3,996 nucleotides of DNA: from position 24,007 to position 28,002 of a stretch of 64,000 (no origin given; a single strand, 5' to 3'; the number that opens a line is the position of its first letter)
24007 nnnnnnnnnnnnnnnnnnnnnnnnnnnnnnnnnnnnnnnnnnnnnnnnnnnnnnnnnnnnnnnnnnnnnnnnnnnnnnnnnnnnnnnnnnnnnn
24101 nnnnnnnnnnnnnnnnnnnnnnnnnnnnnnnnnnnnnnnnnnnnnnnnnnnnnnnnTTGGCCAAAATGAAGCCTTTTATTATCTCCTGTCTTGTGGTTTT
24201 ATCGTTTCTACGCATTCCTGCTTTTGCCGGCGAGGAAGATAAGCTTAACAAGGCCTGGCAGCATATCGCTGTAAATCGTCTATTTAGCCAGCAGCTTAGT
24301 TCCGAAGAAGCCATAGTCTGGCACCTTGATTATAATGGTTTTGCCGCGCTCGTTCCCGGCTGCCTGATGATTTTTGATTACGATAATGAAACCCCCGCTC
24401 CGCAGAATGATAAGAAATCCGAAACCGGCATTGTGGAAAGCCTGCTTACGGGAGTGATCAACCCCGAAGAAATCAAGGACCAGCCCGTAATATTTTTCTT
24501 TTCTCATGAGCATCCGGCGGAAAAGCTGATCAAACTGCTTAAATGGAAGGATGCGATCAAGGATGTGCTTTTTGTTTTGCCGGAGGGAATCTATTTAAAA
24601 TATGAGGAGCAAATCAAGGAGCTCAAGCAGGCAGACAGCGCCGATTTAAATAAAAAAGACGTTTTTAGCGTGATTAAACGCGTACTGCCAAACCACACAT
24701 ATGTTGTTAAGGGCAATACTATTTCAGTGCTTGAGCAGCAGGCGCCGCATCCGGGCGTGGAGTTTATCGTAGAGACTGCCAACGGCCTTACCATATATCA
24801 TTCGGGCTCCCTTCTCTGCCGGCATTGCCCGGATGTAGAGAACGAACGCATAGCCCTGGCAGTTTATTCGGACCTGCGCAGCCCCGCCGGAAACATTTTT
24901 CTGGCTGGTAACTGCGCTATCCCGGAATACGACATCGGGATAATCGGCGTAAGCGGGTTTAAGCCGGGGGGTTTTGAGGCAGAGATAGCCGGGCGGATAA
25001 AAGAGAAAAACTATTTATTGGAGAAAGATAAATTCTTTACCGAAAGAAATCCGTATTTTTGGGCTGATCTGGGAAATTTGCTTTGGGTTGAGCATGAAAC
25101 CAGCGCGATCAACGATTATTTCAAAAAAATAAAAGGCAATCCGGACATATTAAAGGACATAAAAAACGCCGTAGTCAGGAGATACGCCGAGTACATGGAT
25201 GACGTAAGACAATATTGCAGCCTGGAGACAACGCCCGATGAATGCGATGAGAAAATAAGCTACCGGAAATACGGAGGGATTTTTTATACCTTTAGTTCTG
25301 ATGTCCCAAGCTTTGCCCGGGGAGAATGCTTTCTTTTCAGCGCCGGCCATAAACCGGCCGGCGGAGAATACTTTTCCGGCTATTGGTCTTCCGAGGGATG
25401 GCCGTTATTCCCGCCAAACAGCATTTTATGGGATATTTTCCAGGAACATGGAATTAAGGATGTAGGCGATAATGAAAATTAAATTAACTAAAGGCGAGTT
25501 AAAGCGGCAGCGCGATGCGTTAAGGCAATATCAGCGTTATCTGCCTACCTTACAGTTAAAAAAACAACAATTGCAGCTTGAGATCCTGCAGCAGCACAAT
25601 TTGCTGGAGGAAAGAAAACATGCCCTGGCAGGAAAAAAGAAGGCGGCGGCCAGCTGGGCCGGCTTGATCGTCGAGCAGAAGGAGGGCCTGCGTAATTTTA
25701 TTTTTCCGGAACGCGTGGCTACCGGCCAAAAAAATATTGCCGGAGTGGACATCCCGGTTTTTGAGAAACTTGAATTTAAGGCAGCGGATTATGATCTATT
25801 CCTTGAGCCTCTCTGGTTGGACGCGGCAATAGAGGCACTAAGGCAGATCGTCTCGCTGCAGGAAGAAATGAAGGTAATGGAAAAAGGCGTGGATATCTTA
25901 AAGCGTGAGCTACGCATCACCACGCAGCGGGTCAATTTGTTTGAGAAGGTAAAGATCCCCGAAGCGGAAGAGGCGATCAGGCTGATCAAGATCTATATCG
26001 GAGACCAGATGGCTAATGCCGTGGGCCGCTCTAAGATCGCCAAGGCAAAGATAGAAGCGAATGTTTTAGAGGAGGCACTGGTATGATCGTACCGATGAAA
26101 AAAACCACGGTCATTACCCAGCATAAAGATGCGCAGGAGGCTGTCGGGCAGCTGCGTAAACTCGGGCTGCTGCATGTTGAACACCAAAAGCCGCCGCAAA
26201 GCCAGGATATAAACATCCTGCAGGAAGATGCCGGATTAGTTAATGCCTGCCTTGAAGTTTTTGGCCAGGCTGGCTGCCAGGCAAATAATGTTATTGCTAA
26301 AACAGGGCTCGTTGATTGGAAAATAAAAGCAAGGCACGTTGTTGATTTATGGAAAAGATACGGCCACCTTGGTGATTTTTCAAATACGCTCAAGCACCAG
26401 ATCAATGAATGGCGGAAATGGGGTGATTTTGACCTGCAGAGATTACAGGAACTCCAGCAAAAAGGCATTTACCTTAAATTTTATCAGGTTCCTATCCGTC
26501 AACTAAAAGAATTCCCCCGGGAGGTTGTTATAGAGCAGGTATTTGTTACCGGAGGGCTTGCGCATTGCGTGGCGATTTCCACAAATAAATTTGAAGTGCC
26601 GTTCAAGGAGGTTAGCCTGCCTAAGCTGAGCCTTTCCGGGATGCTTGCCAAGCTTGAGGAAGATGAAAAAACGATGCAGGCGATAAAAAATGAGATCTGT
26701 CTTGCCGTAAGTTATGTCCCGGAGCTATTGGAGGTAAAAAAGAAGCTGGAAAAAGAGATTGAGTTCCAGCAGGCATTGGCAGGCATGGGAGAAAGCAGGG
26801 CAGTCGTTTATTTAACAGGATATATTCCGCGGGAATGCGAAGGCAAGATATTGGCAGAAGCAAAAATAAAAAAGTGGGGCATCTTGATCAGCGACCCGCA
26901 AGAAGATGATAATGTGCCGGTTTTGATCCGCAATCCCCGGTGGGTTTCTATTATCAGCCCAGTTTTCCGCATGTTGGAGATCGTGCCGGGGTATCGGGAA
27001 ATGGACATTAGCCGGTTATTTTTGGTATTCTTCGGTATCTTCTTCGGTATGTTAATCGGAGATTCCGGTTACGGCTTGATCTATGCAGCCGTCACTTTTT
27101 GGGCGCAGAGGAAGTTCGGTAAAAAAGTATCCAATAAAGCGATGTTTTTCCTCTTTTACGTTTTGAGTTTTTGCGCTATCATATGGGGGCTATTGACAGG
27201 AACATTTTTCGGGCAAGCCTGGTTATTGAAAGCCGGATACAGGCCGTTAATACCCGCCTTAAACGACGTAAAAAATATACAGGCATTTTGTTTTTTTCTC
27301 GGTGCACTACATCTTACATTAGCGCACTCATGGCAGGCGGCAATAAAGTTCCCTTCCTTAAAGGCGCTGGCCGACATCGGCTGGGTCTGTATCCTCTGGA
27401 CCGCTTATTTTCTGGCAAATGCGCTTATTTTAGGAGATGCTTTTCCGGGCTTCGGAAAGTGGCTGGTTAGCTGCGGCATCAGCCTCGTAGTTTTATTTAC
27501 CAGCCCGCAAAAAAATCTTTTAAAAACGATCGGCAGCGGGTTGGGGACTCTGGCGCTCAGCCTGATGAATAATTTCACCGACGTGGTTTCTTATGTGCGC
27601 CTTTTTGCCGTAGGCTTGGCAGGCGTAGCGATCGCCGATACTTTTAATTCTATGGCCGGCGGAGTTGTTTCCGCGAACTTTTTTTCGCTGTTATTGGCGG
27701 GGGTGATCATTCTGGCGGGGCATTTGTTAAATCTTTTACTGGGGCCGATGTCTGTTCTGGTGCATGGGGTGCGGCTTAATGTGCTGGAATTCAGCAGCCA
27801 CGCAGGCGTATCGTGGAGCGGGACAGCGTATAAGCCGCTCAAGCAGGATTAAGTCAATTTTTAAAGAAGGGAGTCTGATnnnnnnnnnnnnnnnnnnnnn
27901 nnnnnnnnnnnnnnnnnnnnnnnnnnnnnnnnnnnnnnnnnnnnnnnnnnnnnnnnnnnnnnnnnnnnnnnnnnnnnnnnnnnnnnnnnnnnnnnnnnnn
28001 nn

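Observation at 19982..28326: Chlamydia/spirochaete-type V-ATPase operon (E, DUF2764-like, A, B, D, I, K) lacking C/F/G, with an inserted secreted protein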

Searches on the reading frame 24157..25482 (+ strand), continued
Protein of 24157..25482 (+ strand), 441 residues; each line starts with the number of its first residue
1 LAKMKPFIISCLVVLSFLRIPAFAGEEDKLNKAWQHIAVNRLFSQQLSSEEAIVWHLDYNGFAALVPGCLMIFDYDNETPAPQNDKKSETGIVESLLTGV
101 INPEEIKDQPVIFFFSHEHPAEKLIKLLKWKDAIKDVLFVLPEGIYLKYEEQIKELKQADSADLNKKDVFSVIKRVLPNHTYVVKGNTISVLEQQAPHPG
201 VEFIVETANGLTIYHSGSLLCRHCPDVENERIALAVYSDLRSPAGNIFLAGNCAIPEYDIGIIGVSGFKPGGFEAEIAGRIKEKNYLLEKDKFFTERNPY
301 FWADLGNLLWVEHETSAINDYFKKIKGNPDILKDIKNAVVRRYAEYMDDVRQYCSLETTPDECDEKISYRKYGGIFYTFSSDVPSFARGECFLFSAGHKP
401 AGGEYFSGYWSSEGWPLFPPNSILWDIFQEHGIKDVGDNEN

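Call 57: search_protein_representatives(alignment_id=A1)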
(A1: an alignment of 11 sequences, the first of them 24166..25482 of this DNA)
Query: 11 sequences, 492 profile positions. Proteins with E-value up to 0.001 (for the whole library): 374; up to 1e-10: 109; up to 1e-30: 18. The best 150 are listed.
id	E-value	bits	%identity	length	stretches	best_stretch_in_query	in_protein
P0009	1.0e-218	743.3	-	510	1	10-491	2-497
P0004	3.0e-210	715.4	-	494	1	1-491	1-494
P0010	2.8e-175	600.1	-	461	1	12-491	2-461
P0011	4.9e-143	493.7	-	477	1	4-491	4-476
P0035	4.1e-100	352.1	-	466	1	17-480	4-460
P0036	1.8e-94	333.5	-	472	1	5-476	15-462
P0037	1.8e-84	300.5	-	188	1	4-182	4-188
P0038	6.3e-84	298.8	-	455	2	19-317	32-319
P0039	1.3e-79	284.5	-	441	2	25-299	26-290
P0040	3.1e-72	260.2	-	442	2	14-414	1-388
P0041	4.6e-71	256.3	-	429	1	5-413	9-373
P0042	1.7e-70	254.4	-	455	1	6-337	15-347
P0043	1.0e-54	202.4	-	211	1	292-491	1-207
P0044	2.3e-49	184.8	-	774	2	5-156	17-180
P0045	2.7e-49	184.5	-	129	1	5-121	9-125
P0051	2.2e-19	85.9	-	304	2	39-145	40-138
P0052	8.5e-19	83.9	-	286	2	28-141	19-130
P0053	6.9e-18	80.9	-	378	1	45-148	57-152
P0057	8.6e-17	77.3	-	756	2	22-142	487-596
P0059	7.1e-16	74.3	-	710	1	41-142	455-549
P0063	1.9e-15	72.9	-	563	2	36-141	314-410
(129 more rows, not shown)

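Call 58: search_protein_families(library=pfam, proteins=[P0035, P0038, P0040, P0044, P0051, P0052, P0053, P0057, P0059, P0063], max_evalue=0.01)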
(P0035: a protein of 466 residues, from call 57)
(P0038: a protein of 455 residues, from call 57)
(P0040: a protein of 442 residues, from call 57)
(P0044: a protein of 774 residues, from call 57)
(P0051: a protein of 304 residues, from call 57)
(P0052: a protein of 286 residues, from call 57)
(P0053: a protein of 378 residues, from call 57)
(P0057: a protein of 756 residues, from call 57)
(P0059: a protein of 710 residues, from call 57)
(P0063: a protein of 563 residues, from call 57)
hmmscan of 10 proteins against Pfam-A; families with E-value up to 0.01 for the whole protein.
P0035 (466 aa): 0 families

P0038 (455 aa): 0 families

P0040 (442 aa): 0 families

P0044 (774 aa): 1 family
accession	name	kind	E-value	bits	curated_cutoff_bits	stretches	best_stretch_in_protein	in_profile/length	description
PF11906.13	DUF3426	-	0.0059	17.1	27.7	0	649-718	45-99/147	Protein of unknown function (DUF3426)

P0051 (304 aa): 2 families
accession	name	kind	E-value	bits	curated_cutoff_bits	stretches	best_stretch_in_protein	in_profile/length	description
PF13483.12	Lactamase_B_3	-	4.5e-09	36.9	24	1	59-258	6-160/160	Beta-lactamase superfamily domain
PF12706.13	Lactamase_B_2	-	2.1e-08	34.5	27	1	103-258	31-199/200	Beta-lactamase superfamily domain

P0052 (286 aa): 2 families
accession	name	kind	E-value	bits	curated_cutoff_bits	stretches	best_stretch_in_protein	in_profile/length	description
PF13483.12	Lactamase_B_3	-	4.4e-07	30.5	24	1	45-190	3-114/160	Beta-lactamase superfamily domain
PF12706.13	Lactamase_B_2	-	0.0076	16.3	27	0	91-187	24-143/200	Beta-lactamase superfamily domain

P0053 (378 aa): 2 families
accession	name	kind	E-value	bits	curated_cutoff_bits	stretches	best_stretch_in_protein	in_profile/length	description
PF13483.12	Lactamase_B_3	-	1.1e-09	38.9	24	1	66-271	2-160/160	Beta-lactamase superfamily domain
PF12706.13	Lactamase_B_2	-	3.5e-06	27.2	27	1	116-271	33-199/200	Beta-lactamase superfamily domain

P0057 (756 aa): 8 families
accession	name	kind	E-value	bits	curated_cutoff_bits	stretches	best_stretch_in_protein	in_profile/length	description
PF12796.13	Ank_2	-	2.5e-80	265.5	27.3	5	342-433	1-90/90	Ankyrin repeats (3 copies)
PF00023.36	Ank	-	1.4e-68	223.3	21.1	7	436-467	2-33/33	Ankyrin repeat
PF13637.12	Ank_4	-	2.8e-67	221.6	22.7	10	407-456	1-50/50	Ankyrin repeats (many copies)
PF13606.12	Ank_3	-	3.7e-61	195.4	22.3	3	436-463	2-29/30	Ankyrin repeat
PF13857.12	Ank_5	-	2.7e-42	142.8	27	7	400-443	13-56/56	Ankyrin repeats (many copies)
PF24521.3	Ank_KRIT1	-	6.5e-13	49.1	80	1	267-348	19-95/149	KRIT1 ankyrin-repeats domain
PF13483.12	Lactamase_B_3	-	7.6e-11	42.7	24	1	519-711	4-160/160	Beta-lactamase superfamily domain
PF23745.1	ANK_LRRK2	-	4.1e-06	27.1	27.5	0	267-324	32-89/130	LRRK2 ANK repeat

P0059 (710 aa): 8 families
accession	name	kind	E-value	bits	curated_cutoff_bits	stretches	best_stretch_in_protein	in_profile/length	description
PF12796.13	Ank_2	-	3.1e-89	294.1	27.3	7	128-218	2-89/90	Ankyrin repeats (3 copies)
PF13637.12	Ank_4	-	3.1e-74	243.7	22.7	8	94-135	1-42/50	Ankyrin repeats (many copies)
PF00023.36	Ank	-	7.7e-72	233.5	21.1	8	188-218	1-31/33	Ankyrin repeat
PF13606.12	Ank_3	-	3.1e-60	192.5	22.3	6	188-217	1-30/30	Ankyrin repeat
PF13857.12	Ank_5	-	1.4e-57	191.5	27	8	175-229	1-56/56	Ankyrin repeats (many copies)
PF24521.3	Ank_KRIT1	-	3.7e-13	49.9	80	0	248-290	78-120/149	KRIT1 ankyrin-repeats domain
PF23745.1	ANK_LRRK2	-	6e-10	39.5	27.5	0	326-378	37-89/130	LRRK2 ANK repeat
PF13483.12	Lactamase_B_3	-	7.5e-08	33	24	1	470-665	4-160/160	Beta-lactamase superfamily domain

P0063 (563 aa): 9 families
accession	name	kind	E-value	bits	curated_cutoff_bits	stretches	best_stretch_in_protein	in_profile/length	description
PF12796.13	Ank_2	-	9.1e-41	138.8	27.3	4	97-180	5-87/90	Ankyrin repeats (3 copies)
PF00023.36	Ank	-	7.8e-35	117.4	21.1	3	55-87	1-33/33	Ankyrin repeat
PF13637.12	Ank_4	-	8.8e-33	112.1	22.7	6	194-236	9-50/50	Ankyrin repeats (many copies)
PF13857.12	Ank_5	-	1.4e-27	95.9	27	3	108-162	1-56/56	Ankyrin repeats (many copies)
PF13606.12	Ank_3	-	5.6e-25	84.8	22.3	2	55-84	1-30/30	Ankyrin repeat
PF13483.12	Lactamase_B_3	-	6.3e-08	33.2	24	1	334-520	4-160/160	Beta-lactamase superfamily domain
PF23745.1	ANK_LRRK2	-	1e-06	29.1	27.5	0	102-201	11-113/130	LRRK2 ANK repeat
PF12706.13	Lactamase_B_2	-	0.00047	20.3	27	1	372-520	25-199/200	Beta-lactamase superfamily domain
PF24521.3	Ank_KRIT1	-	0.002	18.3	80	0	16-80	12-70/149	KRIT1 ankyrin-repeats domain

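Call 63: find_related_loci(query=A1, collection=metagenome_contigs, flank=9000)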
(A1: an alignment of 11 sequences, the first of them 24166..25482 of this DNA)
Query A1 (438 aa) in metagenome_contigs; peptide patterns used: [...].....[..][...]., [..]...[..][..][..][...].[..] (x = any residue, [..] = any of these).
132 stretches matched a pattern; 4 encode a relative of the query (tblastn E <= 1e-3); 4 distinct loci.
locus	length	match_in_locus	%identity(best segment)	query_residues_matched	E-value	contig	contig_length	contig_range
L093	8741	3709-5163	39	4-428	3e-117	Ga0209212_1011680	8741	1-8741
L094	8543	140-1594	39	4-428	2e-117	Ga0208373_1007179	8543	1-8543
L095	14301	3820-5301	39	9-429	3e-98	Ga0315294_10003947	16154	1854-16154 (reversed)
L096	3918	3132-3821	51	4-225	3e-79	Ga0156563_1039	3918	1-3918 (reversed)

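Call 74: find_encoding_contigs(protein=P0001, flank=3000, max_places=6)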
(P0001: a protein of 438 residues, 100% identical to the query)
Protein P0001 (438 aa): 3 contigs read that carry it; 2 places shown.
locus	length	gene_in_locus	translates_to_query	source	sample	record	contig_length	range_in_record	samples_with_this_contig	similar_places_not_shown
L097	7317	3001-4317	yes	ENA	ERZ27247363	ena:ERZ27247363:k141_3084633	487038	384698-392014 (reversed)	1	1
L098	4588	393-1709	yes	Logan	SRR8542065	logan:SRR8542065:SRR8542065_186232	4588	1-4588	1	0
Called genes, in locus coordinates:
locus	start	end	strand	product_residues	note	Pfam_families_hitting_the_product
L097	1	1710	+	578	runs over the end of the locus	PF02874:ATP-synt_ab_N (weak), PF16886:ATP-synt_ab_Xtn, PF00006:ATP-synt_ab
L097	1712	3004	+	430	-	PF02874:ATP-synt_ab_N, PF00006:ATP-synt_ab, PF22919:ATP-synt_VA_C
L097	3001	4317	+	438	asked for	-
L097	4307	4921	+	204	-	PF01813:ATP-synt_D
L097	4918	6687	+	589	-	-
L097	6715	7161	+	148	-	PF00137:ATP-synt_C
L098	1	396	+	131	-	?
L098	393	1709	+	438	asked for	-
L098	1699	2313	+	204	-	PF01813:ATP-synt_D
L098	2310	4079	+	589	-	-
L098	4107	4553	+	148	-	PF00137:ATP-synt_C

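Call 78: find_encoding_contigs(protein=P0011, flank=4000, max_places=2)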
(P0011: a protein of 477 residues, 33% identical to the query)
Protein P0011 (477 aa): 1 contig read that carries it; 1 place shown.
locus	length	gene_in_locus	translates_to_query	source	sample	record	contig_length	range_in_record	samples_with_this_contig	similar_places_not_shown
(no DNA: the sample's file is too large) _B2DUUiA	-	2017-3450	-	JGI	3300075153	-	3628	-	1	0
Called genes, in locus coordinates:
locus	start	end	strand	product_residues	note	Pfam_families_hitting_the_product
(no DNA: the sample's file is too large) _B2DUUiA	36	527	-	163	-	PF03449:GreA_GreB_N, PF01272:GreA_GreB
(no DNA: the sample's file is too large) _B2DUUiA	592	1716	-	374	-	PF00425:Chorismate_bind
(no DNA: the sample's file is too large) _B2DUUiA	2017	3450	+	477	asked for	-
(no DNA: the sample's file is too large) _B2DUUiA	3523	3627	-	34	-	?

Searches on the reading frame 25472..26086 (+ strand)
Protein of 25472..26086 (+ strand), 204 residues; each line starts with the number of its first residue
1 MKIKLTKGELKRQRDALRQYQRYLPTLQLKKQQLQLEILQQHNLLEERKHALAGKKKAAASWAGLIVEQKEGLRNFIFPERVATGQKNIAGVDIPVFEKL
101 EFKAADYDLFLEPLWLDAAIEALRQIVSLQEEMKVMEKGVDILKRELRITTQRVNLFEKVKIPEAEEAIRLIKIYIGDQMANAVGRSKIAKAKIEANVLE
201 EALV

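Call 3: search_protein_families(library=pfam, proteins=[window:25472-26086:+], max_evalue=0.01)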
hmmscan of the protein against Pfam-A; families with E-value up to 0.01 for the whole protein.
window:25472-26086:+ (204 aa): 1 family
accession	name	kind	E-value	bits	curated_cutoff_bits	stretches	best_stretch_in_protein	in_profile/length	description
PF01813.22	ATP-synt_D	-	4.7e-37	128.2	25.7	1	9-192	1-196/196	ATP synthase subunit D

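Call 4: search_protein_families(library=ncbifam, proteins=[window:25472-26086:+], max_evalue=0.01)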
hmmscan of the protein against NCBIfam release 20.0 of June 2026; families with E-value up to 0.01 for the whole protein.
window:25472-26086:+ (204 aa): 6 families
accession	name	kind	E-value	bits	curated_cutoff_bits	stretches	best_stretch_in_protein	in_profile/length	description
NF002565.0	PRK02195.1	equivalog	5.4e-64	215.7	189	1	1-197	3-199/204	V-type ATP synthase subunit D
TIGR00309.1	V_ATPase_subD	subfamily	1.2e-34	119.8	72.25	1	2-195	3-207/209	V-type ATP synthase subunit D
NF001545.0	PRK00373.1-4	equivalog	7.3e-10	39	226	1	79-197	91-213/216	V-type ATP synthase subunit D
NF001543.0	PRK00373.1-2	equivalog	1.7e-09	37.6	290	1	82-180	91-194/212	V-type ATP synthase subunit D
NF001544.0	PRK00373.1-3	equivalog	9.7e-07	28.8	253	1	82-197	93-210/216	V-type ATP synthase subunit D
NF001542.0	PRK00373.1-1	equivalog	0.00048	19.6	261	1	81-195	90-208/212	V-type ATP synthase subunit D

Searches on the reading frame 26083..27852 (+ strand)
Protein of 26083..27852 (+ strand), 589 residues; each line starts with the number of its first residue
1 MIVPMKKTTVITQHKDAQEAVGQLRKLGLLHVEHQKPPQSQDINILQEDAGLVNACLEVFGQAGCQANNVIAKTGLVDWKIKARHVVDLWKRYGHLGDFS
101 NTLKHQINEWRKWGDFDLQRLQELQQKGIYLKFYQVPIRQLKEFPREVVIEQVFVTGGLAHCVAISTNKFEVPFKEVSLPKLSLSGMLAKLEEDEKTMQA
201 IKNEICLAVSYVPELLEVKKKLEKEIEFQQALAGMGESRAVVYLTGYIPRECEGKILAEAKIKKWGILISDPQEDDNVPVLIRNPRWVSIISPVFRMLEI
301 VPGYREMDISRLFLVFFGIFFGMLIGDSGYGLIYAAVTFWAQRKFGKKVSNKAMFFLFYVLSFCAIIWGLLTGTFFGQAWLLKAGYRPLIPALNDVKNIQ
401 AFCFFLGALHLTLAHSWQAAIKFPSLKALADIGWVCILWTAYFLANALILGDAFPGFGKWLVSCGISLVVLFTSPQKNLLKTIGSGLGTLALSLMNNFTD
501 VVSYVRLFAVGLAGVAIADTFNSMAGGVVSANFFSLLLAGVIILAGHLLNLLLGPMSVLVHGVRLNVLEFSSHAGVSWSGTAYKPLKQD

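Call 3: search_protein_families(library=pfam, proteins=[window:26083-27852:+], max_evalue=0.01)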
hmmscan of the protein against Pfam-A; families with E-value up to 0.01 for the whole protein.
window:26083-27852:+ (589 aa): 1 family
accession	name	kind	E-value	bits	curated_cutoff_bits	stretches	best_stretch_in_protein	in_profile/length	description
PF01496.24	V_ATPase_I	-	0.0018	16.7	30.7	0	301-368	373-442/815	V-type ATPase 116kDa subunit family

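Call 4: search_protein_families(library=ncbifam, proteins=[window:26083-27852:+], max_evalue=0.01)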
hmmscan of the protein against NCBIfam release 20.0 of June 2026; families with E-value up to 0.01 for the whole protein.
window:26083-27852:+ (589 aa): 9 families
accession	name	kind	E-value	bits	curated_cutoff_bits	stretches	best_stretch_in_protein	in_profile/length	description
NF004429.0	PRK05771.2-2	equivalog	7e-134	447.8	799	1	1-588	1-605/608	V-type ATP synthase subunit I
NF004431.0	PRK05771.2-5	equivalog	5.1e-36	124.4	851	2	16-378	14-380/649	V-type ATP synthase subunit I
NF004430.0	PRK05771.2-4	equivalog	1.7e-31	109.6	670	1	189-571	223-623/646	V-type ATP synthase subunit I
NF004428.0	PRK05771.2-1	equivalog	1.8e-30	105.7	766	1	168-572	233-656/680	V-type ATP synthase subunit I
NF004427.0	PRK05771.1-1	equivalog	4e-30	105.2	942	1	187-588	264-652/668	V-type ATP synthase subunit I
NF004432.0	PRK05771.3-1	equivalog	1.9e-19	69.5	1044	2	190-347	222-373/643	V-type ATP synthase subunit I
NF004434.0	PRK05771.3-3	equivalog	3.2e-19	68.9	777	2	185-378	228-421/686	V-type ATP synthase subunit I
NF004435.0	PRK05771.3-4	equivalog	2.1e-06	26.4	1410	1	224-378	255-415/701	V-type ATP synthase subunit I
NF004433.0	PRK05771.3-2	equivalog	2.2e-06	26.4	1173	1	238-378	270-413/701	V-type ATP synthase subunit I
